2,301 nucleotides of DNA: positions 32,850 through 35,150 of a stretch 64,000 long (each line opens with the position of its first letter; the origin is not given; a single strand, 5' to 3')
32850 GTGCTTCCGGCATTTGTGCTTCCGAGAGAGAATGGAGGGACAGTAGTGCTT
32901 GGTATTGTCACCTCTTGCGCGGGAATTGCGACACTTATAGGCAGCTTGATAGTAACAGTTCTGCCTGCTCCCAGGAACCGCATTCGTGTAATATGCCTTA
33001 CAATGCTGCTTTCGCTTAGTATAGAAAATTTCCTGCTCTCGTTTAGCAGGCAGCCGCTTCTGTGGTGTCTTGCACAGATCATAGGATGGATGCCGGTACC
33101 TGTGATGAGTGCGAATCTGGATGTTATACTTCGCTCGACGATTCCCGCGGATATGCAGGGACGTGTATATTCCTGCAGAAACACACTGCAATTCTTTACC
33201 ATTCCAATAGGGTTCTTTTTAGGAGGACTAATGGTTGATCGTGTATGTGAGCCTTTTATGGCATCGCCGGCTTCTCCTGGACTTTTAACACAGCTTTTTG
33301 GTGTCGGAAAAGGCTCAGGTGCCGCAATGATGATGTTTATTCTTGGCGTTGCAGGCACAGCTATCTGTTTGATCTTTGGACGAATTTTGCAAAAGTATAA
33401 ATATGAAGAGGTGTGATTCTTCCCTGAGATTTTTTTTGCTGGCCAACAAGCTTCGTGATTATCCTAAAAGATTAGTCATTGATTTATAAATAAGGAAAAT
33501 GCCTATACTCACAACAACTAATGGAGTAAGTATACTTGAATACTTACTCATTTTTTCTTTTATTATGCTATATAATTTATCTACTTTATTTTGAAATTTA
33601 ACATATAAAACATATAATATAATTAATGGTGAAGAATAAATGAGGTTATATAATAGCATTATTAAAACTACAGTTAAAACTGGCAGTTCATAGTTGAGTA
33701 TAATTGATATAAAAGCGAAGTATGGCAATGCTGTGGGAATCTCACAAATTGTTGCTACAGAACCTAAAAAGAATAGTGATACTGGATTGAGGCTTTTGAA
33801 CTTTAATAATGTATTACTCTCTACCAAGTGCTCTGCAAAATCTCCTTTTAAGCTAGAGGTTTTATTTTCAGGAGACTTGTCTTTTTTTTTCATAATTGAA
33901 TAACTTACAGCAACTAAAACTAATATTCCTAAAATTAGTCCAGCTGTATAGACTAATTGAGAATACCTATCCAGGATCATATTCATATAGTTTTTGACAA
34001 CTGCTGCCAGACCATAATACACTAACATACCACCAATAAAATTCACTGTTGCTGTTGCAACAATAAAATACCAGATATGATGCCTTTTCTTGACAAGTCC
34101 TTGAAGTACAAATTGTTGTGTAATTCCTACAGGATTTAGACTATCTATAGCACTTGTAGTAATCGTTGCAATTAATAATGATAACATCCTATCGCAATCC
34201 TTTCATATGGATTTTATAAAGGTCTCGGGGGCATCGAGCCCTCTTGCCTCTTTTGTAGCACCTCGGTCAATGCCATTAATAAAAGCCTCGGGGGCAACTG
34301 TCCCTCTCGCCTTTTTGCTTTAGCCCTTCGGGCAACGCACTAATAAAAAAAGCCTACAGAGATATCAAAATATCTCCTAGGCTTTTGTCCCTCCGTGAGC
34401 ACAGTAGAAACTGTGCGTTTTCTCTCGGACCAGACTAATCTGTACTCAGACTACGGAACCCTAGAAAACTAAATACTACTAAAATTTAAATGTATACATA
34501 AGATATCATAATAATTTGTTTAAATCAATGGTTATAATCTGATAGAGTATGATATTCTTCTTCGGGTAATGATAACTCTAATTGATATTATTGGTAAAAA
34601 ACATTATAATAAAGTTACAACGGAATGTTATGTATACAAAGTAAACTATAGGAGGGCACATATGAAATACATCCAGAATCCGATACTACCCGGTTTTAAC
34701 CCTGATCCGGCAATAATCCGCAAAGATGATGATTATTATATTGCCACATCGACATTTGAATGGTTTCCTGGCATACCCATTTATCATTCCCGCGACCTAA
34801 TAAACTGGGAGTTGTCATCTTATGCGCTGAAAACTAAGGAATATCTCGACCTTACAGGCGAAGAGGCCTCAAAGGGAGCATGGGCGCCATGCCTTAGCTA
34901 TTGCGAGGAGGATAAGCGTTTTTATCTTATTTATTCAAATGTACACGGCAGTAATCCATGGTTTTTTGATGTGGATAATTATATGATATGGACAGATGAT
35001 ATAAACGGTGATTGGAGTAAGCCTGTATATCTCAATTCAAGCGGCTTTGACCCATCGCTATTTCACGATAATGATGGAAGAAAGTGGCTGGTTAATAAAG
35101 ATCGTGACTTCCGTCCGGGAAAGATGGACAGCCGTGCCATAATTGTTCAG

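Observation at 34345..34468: ykkC (guanidine-I-like) riboswitch controlling an unusual downstream gene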

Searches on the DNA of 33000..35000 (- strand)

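Call 4: search_rna_families(source=window, start=33000, end=35000, threshold=evalue, max_evalue=10, show_alignments=4)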
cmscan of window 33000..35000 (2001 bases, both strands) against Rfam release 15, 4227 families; matches with E-value up to 10: 5.
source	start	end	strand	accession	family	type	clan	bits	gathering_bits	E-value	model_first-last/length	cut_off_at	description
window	34372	34475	-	RF00442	Guanidine-I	Cis-reg; riboswitch;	-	88.8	63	4.2e-16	1-107/107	no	Guanidine-I riboswitch aptamer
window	33898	33984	+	RF01414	Dicty_Class_I_RNA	Gene;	-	18.8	41.5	3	1-54/56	no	Class I RNA from Dictyostelium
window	34507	34580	+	RF01706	Gut-1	Gene; sRNA;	-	17.8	50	3.1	1-77/77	no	Gut-1 RNA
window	33069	33116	+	RF04081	mir-1992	Gene; miRNA;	-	15.2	70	7.1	1-75/75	no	mir-1992 microRNA precursor family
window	33865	33959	-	RF01469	rli33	Gene; sRNA;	CL00114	15.1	46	0.23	1-532/532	no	Listeria sRNA rli33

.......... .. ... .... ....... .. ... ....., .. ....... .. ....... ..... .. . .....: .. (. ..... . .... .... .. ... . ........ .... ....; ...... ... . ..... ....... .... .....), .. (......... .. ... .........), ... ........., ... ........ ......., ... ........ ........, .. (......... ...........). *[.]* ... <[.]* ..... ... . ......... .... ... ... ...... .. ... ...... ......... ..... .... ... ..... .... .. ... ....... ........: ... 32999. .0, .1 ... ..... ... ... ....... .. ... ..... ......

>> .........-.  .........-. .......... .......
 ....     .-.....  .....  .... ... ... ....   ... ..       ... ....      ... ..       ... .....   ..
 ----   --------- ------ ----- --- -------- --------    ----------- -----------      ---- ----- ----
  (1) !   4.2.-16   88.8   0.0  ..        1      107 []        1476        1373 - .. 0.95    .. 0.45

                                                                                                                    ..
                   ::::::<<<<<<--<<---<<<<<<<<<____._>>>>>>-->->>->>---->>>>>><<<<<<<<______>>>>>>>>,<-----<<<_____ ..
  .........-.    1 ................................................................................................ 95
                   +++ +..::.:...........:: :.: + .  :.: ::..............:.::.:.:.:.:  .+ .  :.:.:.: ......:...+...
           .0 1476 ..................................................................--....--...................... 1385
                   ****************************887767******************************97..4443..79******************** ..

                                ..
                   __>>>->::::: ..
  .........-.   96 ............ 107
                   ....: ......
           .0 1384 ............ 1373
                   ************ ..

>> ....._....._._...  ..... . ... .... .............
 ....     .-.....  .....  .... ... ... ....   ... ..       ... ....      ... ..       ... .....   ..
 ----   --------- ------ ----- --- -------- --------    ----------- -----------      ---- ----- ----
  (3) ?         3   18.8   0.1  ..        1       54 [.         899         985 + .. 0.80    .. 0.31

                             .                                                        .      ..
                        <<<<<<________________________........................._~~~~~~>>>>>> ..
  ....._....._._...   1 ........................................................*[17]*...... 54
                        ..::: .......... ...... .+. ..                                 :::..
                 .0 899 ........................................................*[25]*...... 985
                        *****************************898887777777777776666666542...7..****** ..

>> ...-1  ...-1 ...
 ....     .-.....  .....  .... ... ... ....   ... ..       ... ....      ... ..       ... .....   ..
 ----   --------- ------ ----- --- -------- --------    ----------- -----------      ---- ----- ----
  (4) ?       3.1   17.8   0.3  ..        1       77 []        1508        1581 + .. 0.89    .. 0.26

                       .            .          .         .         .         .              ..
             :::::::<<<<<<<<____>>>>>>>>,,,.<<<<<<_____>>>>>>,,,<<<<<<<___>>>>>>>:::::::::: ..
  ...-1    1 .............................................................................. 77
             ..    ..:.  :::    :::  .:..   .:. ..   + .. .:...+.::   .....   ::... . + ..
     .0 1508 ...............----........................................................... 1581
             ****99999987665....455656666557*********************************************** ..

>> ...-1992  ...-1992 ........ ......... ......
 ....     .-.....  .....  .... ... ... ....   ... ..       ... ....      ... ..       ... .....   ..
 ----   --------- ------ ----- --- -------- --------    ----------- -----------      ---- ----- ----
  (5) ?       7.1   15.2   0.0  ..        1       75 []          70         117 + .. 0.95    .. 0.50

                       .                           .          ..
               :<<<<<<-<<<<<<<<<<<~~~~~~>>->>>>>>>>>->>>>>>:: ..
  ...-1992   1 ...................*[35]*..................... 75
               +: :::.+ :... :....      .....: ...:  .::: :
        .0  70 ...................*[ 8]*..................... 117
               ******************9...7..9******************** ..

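Call 16: search_rna_families(sources=[L001, L002, L003, L004], threshold=gathering)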
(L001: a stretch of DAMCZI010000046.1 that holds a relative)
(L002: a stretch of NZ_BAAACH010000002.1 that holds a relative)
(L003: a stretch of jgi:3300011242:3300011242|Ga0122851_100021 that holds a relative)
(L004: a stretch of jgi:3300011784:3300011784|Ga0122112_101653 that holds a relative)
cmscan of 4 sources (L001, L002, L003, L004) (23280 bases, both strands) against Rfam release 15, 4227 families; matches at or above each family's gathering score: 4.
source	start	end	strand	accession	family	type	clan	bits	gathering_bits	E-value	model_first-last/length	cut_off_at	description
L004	383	486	+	RF00442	Guanidine-I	Cis-reg; riboswitch;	-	89.9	63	2.8e-15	1-107/107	no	Guanidine-I riboswitch aptamer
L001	2832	2935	+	RF00442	Guanidine-I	Cis-reg; riboswitch;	-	89.6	63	3.3e-15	1-107/107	no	Guanidine-I riboswitch aptamer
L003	2832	2935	+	RF00442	Guanidine-I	Cis-reg; riboswitch;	-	89.6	63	3.3e-15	1-107/107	no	Guanidine-I riboswitch aptamer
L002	2831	2935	+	RF00442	Guanidine-I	Cis-reg; riboswitch;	-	85.5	63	2.7e-14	1-107/107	no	Guanidine-I riboswitch aptamer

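Call 23: search_rna_families(sources=[L005, L009, L010, L011, L012, L014, L015], threshold=gathering)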
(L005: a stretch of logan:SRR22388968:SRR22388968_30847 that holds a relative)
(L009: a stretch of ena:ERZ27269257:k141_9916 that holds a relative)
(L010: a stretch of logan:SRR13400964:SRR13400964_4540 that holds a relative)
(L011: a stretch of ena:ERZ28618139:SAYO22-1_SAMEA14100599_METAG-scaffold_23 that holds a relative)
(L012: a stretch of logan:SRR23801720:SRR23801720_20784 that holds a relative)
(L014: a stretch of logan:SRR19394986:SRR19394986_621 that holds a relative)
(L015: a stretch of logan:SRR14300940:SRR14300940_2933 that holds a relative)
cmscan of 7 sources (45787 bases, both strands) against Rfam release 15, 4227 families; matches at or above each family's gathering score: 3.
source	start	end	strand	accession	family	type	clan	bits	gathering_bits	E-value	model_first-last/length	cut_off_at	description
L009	2830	2937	+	RF00442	Guanidine-I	Cis-reg; riboswitch;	-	91.2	63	2.8e-15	1-107/107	no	Guanidine-I riboswitch aptamer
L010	2830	2937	+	RF00442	Guanidine-I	Cis-reg; riboswitch;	-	91.2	63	2.8e-15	1-107/107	no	Guanidine-I riboswitch aptamer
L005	2831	2934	+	RF00442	Guanidine-I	Cis-reg; riboswitch;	-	85.9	63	4.4e-14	1-107/107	no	Guanidine-I riboswitch aptamer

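Call 41: search_rna_families(sources=[L011, L012, L014, L015], threshold=evalue, max_evalue=1)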
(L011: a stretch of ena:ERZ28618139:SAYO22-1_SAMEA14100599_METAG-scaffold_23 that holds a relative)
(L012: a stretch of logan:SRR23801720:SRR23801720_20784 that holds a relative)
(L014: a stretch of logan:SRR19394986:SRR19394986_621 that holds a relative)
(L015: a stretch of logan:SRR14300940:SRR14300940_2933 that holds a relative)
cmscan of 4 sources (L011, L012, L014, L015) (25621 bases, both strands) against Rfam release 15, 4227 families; matches with E-value up to 1: 4.
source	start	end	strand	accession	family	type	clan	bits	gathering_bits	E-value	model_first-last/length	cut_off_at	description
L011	2923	2983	+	RF00810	mir-85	Gene; miRNA;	-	27.5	68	0.16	1-82/82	no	mir-85 microRNA precursor family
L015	3542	3581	-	RF04252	mir-8186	Gene; miRNA;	-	27.1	80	0.046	8-53/61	no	mir-8186 microRNA precursor family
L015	3542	3581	+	RF04252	mir-8186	Gene; miRNA;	-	26.9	80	0.053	8-53/61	no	mir-8186 microRNA precursor family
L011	987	1087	+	RF01675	CrcZ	Gene; sRNA;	-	19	95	0.24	1-398/398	no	Pseudomonas sRNA CrcZ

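Call 48: build_rna_model(alignment_id=A3, structure=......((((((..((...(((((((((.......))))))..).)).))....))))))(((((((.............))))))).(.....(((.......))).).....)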
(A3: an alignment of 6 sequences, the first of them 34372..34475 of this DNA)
Model R1 built from alignment A3 (6 sequences, 114 columns); structure: as given.
model positions 104; base pairs 28; branch points 2; effective number of sequences 0.96; information 0.589 bits per position. Calibrated on 0.2 Mb of random sequence (short: E-values are rough).
structure used (alignment columns):
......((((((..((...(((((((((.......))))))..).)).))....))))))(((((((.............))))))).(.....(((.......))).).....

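Call 49: search_with_rna_model(model_id=R1, sources=[L016, L017, L018, L019, L020, L021, L022, L023, L024, L025, L026, L027, L028, L029, L030, L031, L032, L033, L034, L035, L036, L037, L038, L039, L040, L041, L042, L043, L044, L045, L046, L047, L048, L049, L050, L051, L052, L053, L054, L055, L056, L057, L058, L059, L060, L061, L062, L063, L064, L065, L066, L067, L068, L069, L070, L071, L072, L073, L074, L075, L076, L077, L078, L079, L080, L081, L082, L083, L084, L085, L086, L087, L088, L089, L090, L091, L092, L093, L094, L095, L011, L012, L014, L015, L005, L009], max_evalue=1)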
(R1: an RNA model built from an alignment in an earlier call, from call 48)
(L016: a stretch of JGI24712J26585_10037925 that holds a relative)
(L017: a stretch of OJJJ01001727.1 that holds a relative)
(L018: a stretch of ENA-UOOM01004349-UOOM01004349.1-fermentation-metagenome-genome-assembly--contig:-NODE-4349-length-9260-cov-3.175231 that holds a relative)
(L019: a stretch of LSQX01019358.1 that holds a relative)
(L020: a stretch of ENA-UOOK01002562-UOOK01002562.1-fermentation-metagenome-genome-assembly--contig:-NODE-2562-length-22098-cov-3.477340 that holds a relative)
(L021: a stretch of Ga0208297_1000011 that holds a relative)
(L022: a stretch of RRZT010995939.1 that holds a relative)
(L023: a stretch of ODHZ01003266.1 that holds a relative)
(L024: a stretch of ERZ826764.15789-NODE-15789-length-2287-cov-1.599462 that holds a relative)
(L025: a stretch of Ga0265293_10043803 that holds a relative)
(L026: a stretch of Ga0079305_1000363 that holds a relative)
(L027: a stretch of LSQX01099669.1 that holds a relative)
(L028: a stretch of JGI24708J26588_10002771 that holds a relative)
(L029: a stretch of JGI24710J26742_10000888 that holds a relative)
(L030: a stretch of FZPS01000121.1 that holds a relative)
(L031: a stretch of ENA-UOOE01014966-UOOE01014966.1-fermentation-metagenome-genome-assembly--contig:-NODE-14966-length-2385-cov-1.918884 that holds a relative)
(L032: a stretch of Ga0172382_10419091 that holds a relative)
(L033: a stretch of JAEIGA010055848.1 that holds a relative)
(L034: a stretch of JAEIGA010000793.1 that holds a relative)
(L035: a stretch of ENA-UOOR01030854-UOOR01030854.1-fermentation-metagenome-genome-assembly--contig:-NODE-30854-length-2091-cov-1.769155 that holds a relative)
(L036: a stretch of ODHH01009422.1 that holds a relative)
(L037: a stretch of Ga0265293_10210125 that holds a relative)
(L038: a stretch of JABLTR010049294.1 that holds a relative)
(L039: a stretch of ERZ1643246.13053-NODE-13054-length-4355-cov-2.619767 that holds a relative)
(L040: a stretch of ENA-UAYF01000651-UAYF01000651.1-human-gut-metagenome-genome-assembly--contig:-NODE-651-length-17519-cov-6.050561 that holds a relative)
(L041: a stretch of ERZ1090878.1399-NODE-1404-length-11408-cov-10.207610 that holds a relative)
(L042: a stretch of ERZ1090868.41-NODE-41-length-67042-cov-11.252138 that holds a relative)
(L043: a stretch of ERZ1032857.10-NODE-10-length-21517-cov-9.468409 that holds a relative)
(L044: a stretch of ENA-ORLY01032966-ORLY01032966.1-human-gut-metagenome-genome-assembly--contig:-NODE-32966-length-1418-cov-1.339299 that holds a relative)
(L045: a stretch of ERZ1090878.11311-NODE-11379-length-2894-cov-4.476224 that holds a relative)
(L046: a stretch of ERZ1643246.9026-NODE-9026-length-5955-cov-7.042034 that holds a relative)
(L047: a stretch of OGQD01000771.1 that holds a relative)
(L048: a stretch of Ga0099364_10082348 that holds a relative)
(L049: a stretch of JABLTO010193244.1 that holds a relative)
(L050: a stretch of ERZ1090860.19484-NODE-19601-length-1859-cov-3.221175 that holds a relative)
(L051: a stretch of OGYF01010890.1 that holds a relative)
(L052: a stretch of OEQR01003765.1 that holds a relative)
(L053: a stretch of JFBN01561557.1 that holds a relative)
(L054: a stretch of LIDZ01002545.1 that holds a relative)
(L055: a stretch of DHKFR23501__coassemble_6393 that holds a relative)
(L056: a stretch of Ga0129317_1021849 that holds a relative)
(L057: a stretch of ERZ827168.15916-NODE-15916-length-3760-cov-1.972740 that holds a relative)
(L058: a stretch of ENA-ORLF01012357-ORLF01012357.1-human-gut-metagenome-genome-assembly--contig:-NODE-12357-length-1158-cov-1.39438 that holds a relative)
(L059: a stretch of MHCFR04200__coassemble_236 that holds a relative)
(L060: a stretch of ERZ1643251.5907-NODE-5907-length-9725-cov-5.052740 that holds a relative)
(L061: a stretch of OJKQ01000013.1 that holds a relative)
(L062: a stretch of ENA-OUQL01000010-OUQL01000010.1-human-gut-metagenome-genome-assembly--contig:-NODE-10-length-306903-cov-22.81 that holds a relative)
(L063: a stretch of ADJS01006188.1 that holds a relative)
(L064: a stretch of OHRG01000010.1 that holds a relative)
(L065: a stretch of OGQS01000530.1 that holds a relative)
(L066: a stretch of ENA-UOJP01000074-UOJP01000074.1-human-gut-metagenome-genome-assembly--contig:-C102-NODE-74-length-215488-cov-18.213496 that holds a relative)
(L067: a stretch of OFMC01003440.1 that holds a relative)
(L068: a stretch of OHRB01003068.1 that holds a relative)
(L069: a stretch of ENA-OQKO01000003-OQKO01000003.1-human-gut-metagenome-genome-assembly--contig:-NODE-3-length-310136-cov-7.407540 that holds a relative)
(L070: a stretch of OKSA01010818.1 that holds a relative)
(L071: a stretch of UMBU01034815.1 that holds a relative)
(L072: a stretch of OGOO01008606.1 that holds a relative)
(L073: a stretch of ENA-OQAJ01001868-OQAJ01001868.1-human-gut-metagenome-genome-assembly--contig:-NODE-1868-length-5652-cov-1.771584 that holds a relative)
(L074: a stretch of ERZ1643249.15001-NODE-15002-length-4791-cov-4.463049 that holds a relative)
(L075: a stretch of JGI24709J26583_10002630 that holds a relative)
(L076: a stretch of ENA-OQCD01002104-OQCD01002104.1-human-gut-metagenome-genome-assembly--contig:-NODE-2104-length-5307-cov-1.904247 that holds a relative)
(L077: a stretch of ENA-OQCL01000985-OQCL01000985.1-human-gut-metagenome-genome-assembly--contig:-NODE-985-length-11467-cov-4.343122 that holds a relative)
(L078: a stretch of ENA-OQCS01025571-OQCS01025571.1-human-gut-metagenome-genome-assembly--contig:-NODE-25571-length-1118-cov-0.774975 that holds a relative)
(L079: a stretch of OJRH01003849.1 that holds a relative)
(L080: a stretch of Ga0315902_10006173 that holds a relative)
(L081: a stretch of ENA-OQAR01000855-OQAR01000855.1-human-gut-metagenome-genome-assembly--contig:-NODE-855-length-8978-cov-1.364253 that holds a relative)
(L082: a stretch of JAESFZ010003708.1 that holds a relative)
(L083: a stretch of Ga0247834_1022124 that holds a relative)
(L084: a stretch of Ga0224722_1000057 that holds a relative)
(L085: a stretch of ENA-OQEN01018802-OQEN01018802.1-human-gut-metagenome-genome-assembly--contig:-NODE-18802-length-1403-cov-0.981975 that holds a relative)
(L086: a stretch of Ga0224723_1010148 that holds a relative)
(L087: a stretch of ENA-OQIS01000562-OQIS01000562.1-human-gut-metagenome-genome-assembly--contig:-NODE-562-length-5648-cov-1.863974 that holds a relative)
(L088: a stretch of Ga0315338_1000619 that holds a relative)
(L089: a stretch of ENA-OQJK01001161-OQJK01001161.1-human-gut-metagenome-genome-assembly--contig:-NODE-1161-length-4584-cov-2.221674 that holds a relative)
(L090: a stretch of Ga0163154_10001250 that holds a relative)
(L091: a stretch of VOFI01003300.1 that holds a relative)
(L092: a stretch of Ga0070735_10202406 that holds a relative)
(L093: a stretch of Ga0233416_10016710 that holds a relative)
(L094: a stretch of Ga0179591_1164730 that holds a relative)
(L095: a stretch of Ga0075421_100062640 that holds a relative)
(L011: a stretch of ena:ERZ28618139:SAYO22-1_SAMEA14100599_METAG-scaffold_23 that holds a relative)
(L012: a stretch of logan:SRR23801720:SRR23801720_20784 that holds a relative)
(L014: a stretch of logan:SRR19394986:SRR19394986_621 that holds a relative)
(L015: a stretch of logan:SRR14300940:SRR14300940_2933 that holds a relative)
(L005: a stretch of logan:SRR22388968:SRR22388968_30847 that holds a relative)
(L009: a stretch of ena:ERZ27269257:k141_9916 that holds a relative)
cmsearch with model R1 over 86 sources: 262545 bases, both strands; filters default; matches with E-value up to 1: 22.
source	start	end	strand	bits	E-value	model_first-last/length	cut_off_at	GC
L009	2830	2937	+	103.5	3.6e-19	1-104/104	no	0.44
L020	1344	1446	+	102.4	6e-19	1-104/104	no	0.44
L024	831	934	+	97.4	6.5e-18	1-104/104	no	0.5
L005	2831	2934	+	97.4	6.5e-18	1-104/104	no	0.5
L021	1347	1450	+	96.6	9.6e-18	1-104/104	no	0.34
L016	600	701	+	94.9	2.2e-17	1-104/104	no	0.4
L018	1340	1443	+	94.4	2.8e-17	1-104/104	no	0.41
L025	1226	1327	+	93.7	3.9e-17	1-104/104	no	0.39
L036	403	503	+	93.4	4.5e-17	1-104/104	no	0.5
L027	198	301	+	93.3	4.7e-17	1-104/104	no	0.53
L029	1354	1453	+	93.2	5e-17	1-104/104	no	0.4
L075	1354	1453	+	93.2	5e-17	1-104/104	no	0.4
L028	1356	1455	+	92.6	6.5e-17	1-104/104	no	0.41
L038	1357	1459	+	89.1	3.5e-16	1-104/104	no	0.44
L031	289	392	+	86.2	1.4e-15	1-104/104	no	0.43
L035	1330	1433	+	86.2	1.4e-15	1-104/104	no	0.43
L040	1320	1413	+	86.1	1.5e-15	1-104/104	no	0.56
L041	1320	1413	+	86.1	1.5e-15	1-104/104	no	0.56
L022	589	688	+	83.3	5.9e-15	1-104/104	no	0.38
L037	29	142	+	73.3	7.1e-13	1-104/104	no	0.59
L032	4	104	+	67.9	9.4e-12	7-104/104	no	0.51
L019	1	66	+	58.2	9.8e-10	40-104/104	5'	0.61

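Call 50: search_rna_families(sources=[L017, L023, L026, L030, L033, L034, L039, L042, L043, L044, L045, L046, L047, L048, L049, L051, L052, L053, L054, L057], threshold=gathering)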
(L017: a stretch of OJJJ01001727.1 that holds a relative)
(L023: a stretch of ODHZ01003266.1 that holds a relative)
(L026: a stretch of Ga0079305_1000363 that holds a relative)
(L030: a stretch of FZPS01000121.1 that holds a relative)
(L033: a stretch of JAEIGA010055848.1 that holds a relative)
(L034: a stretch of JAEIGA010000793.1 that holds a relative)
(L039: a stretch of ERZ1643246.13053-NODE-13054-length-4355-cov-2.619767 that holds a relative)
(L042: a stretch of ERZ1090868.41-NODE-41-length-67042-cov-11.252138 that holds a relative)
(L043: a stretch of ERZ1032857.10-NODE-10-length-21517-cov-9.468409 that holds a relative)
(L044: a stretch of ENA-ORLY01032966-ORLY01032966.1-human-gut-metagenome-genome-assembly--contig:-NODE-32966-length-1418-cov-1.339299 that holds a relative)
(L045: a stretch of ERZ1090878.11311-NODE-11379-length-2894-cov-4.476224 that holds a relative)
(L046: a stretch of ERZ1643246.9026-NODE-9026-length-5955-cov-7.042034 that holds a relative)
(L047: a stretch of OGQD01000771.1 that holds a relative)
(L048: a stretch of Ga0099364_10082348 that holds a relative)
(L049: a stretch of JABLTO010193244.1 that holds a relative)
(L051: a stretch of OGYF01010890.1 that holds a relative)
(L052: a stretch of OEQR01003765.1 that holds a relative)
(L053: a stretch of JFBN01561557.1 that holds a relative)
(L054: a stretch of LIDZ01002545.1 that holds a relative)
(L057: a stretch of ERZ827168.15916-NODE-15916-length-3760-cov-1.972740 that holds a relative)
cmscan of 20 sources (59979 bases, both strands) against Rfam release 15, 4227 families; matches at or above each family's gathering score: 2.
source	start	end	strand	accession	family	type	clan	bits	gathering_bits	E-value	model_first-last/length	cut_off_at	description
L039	3171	3333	-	RF01699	Clostridiales-1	Gene; sRNA;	-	114.3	48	2.8e-25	1-166/166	no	Clostridiales-1 RNA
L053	620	693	+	RF00005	tRNA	Gene; tRNA;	CL00001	70.5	29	2.1e-13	1-71/71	no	tRNA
